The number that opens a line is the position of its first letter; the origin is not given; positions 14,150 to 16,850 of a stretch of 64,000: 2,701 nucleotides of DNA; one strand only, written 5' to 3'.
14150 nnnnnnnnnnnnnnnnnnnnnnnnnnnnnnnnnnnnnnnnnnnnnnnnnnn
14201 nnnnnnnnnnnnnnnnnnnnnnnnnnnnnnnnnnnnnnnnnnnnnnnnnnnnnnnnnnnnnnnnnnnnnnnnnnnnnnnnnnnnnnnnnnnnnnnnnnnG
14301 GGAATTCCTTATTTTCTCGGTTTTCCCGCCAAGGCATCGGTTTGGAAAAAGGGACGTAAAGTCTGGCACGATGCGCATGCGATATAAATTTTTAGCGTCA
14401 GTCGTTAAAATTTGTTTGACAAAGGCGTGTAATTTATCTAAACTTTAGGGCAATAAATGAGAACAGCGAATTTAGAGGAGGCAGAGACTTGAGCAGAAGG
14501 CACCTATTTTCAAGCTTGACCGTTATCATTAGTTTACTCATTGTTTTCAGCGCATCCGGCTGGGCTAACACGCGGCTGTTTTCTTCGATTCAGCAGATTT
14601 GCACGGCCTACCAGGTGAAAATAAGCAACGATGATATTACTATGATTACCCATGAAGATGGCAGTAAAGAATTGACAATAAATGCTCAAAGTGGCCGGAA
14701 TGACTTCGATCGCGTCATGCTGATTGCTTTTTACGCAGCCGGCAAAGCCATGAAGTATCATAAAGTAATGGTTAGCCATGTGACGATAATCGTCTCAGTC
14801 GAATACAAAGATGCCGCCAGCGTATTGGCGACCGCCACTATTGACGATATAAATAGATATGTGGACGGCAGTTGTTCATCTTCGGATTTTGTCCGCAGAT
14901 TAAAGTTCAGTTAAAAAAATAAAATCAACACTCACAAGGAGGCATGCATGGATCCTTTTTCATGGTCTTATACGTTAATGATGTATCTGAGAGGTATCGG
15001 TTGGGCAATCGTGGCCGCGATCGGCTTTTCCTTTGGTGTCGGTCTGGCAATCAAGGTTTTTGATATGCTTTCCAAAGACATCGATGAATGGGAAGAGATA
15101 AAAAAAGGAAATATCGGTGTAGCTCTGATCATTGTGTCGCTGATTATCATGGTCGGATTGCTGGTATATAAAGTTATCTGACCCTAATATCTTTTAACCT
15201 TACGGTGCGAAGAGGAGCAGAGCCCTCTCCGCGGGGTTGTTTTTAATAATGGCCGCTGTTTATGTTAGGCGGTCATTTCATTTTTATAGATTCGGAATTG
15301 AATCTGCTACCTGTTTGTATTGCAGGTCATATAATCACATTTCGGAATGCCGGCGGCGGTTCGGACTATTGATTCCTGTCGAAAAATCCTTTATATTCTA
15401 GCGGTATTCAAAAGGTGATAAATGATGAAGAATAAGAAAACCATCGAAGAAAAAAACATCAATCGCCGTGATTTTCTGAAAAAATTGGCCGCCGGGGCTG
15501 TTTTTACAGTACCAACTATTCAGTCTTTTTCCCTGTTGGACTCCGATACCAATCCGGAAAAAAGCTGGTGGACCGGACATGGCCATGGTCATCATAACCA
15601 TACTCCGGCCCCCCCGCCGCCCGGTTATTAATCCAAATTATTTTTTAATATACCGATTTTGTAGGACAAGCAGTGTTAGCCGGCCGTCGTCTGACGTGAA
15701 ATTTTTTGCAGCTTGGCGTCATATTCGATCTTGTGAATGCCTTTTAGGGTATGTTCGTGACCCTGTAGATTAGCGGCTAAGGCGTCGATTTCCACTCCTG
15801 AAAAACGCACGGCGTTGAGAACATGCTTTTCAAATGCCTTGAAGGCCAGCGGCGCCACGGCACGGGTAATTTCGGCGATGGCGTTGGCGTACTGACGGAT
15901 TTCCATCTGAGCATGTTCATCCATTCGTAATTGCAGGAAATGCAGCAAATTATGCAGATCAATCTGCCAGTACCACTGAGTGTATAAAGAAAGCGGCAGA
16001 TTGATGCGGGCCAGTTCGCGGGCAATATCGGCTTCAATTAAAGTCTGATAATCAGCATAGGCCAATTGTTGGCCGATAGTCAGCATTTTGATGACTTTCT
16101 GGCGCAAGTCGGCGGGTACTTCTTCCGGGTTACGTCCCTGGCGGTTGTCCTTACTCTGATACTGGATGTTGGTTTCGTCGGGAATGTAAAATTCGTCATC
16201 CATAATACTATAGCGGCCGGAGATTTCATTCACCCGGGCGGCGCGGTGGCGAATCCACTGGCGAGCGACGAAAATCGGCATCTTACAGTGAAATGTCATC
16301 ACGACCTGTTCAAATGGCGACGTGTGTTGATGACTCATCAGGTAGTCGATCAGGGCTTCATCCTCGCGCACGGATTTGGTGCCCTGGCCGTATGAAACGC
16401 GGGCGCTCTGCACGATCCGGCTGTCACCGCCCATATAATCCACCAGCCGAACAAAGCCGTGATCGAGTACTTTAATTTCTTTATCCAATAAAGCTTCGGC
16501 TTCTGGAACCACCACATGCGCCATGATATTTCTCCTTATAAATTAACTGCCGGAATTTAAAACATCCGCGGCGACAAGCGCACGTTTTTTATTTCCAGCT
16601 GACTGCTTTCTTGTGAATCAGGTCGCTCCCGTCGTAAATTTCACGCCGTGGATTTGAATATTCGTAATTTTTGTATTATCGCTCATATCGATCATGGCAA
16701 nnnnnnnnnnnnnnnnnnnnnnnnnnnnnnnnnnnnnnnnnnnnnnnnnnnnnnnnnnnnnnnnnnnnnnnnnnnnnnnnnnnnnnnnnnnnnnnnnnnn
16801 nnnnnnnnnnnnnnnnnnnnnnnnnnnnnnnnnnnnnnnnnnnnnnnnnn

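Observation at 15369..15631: Promoter-equipped 69-aa ORF: Tat signal peptide fused to a short His/Pro-rich tail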

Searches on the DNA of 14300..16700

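Call 13: search_rna_families(source=window, start=14300, end=16700, threshold=evalue, max_evalue=10)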
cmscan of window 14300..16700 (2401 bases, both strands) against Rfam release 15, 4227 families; matches with E-value up to 10: 4.
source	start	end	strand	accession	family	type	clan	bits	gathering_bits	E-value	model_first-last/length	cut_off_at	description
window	15405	15480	+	RF04327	snoMe28S-A3420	Gene; snRNA; snoRNA; CD-box;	-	23.6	60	8.9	1-98/98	no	Drosophila C/D box small nucleolar RNA snoMe28S-A3420 family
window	15395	15467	-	RF00211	SNORD35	Gene; snRNA; snoRNA; CD-box;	CL00056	22.2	36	0.076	1-88/88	no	Small nucleolar RNA SNORD35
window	14765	14798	+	RF02722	sca_ncR27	Gene; snRNA; snoRNA; scaRNA;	-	18.5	91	2.7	1-83/83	no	Small Cajal body specific RNA ncR27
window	14623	14686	+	RF00339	snoR60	Gene; snRNA; snoRNA; CD-box;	CL00074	17.7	40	3.5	1-72/72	no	Small nucleolar RNA snoR60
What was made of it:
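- On His-rich periplasmic metal-binding peptides/proteins (functional class): Rfam found no riboswitch (call 13).
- Rfam gave nothing (call 13), and the 5' UTR is only about 25 nt.
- Tried and rejected: Rfam: a permissive scan of 14300-16700 gave only chance snoRNA-like hits, so there is no riboswitch or sRNA (call 13).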

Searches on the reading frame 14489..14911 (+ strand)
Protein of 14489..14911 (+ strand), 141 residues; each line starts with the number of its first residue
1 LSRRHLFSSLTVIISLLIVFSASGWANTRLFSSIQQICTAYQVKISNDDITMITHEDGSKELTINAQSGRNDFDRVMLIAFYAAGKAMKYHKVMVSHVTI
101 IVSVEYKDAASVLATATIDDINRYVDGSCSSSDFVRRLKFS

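Call 3: search_protein_families(library=pfam, proteins=[window:14489-14911:+], max_evalue=1)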
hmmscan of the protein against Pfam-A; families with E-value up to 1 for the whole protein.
window:14489-14911:+ (141 aa): 0 families

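Call 4: search_protein_families(library=ncbifam, proteins=[window:14489-14911:+], max_evalue=1)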
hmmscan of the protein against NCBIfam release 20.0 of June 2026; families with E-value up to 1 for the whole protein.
window:14489-14911:+ (141 aa): 0 families
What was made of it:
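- None was found beyond the generic resemblance of the leader to those of hydrogenase, Rieske and formate-dehydrogenase proteins (calls 3, 4).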

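Call 50: find_homologous_proteins(query=window:14489-14911:+, max_evalue=0.001)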
Query window:14489-14911:+ (141 aa): 9 proteins with E <= 0.001 among 27 candidates.
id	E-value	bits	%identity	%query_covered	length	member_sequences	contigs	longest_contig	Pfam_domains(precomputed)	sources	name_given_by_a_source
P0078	8.7e-84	296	100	100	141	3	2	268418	-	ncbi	-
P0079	1.0e-61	224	72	100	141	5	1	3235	-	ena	-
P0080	3.7e-57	210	71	99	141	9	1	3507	-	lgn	-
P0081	2.3e-54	201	67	100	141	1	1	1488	-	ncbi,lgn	-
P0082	1.2e-52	195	64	100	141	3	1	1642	-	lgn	-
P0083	3.4e-51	190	67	94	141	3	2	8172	-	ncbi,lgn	ncbi:MAG: hypothetical protein V1681_09035 [Candidatus Neomarinimicrobiota bacterium]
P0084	3.5e-49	184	61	100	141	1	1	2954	-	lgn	-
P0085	3.3e-40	155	50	100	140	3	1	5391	-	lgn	-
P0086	1.2e-32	131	77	52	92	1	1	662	-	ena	-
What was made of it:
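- Tried and rejected: The homolog search returned only 9 clusters (the one named source is a Neomarinimicrobiota MAG) (call 50).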

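Call 60: predict_structure(alignment_id=A5)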
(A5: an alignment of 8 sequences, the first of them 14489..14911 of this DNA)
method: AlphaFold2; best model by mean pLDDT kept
length: 141 residues; sequences in the alignment: 8
mean_pLDDT: 84.3   pTM: 0.76
mean pLDDT of the five models: 84.3, 84.3, 84.0, 83.9, 80.9
residues with pLDDT >= 90: 82; 70-90: 28; 50-70: 29; < 50: 2
segments of 3 or more residues with pLDDT < 50: none
pLDDT, mean of each block of 10 residues (from residue 1): 59 57 70 96 92 91 89 89 96 93 75 92 94 88 72
secondary structure, 60 per line:
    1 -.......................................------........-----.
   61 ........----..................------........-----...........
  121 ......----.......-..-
elements in order: H2-40 E50-54 E60-68 H73-90 E97-104 E110-117 H118-126 H131-137

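Call 63: fold_search(model_id=the predicted structure, library=pdb)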
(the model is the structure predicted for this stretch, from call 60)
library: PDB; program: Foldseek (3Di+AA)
matches with E <= 10: 1077; with E <= 0.001: 0
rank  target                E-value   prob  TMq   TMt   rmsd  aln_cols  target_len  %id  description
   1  5cs4_B                5.0e-02  0.15  0.18  0.09  13.9       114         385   11  Crystal structure of domains AC3-AC5 of yeast acetyl-CoA carboxylase (released 2015-10-28)
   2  8w2p_A                6.0e-02  0.85  0.38  0.08   4.8        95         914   14  BsaXI-DNA complex I (released 2024-10-30)
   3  4epl                  7.7e-02  0.77  0.34  0.11   4.9        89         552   10  Crystal Structure of Arabidopsis thaliana GH3.11 (JAR1) in Complex with JA-Ile (released 2012-06-20)
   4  1f0o_B                8.2e-02  0.28  0.26  0.24  14.1       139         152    8  PVUII ENDONUCLEASE/COGNATE DNA COMPLEX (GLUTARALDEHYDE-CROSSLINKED CRYSTAL) AT PH 7.5 WITH TWO CALCIUM IONS AT EACH AC (released 2000-11-06)
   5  3n2q                  8.7e-02  0.82  0.41  0.24   6.1       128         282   12  Crystal structure of Sex pheromone staph-cAM373 precursor (released 2010-06-02)
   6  5o1u_B                8.7e-02  0.28  0.22  0.13   7.9        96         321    7  Structure of wildtype T.maritima PDE (TM1595) with AMP and Mn2+ (released 2017-10-25)
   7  5o7f_B                8.7e-02  0.21  0.19  0.11   8.5        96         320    9  Structure of the inactive T.maritima PDE (TM1595) D80N D154N mutant with GMP and Mn2+ (released 2017-10-25)
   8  9r2v_A                9.9e-02  0.47  0.29  0.27   6.8        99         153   13  De novo designed M16 protein fold (released 2025-05-14)
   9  9jxc_B                9.9e-02  0.44  0.28  0.29   6.6        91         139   11  Crystal Structure of AbOhr-R15C (released 2024-11-06)
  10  8ppl_Ix               9.9e-02  0.44  0.30  0.12   9.1       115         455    8  MERS-CoV Nsp1 bound to the human 43S pre-initiation complex (released 2023-10-18)
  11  9jx6_D                1.1e-01  0.44  0.30  0.30   6.4        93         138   10  Crystal Structure of wild type Ab-ohrB (released 2024-11-06)
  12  4juu_A                1.1e-01  0.41  0.30  0.16  14.1       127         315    8  Crystal structure of a putative hydroxyproline epimerase from xanthomonas campestris (TARGET EFI-506516) with bound ph (released 2013-04-17)
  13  4ls9_A                1.2e-01  0.63  0.31  0.16   5.9        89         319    4  Structure of mycobacterial nrnA homolog reveals multifunctional nuclease activities (released 2014-07-16)
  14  5o4z                  1.2e-01  0.20  0.21  0.12   8.4        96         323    8  Structure of the inactive T.maritima PDE (TM1595) D80N D154N mutant with substrate 5'-pApA (released 2017-10-25)
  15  5ght                  1.3e-01  0.38  0.27  0.10  14.7       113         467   11  DNA replication protein (released 2016-10-12)
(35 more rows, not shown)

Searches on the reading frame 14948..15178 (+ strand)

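Call 3: search_protein_families(library=pfam, proteins=[window:14948-15178:+], max_evalue=1)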
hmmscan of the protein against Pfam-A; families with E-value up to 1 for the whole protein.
window:14948-15178:+ (77 aa): 3 families
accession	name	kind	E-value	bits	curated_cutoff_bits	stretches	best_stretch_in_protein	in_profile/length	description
PF03994.20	DUF350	-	2e-06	28.3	26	1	19-75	8-131/133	Domain of Unknown Function (DUF350)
PF13795.12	HupE_UreJ_2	-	0.035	14.2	24.5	1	16-70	92-146/156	HupE / UreJ protein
PF15420.11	Abhydrolase_9_N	-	0.042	14.3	27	1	13-74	11-69/208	Alpha/beta-hydrolase family N-terminus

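Call 4: search_protein_families(library=ncbifam, proteins=[window:14948-15178:+], max_evalue=1)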
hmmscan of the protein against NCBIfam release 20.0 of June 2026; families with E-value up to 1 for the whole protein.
window:14948-15178:+ (77 aa): 5 families
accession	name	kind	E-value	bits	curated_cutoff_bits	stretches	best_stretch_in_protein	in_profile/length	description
NF007526.1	PRK10139.1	equivalog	0.0045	15.7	756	1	14-59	226-273/456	serine endoprotease DegQ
NF003243.0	PRK04201.1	equivalog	0.02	14.2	252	1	21-77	37-91/266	zinc transporter ZupT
NF008189.1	PRK10942.1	equivalog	0.051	12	720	1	14-58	248-294/477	serine endoprotease DegP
NF041560.1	T6SS_Burk_ExIF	subfamily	0.059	13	90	1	12-74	124-185/234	putative type VI secretion system effector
NF033740.0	MarP_fam_protase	equivalog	0.067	12.2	250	1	13-72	17-72/390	MarP family serine protease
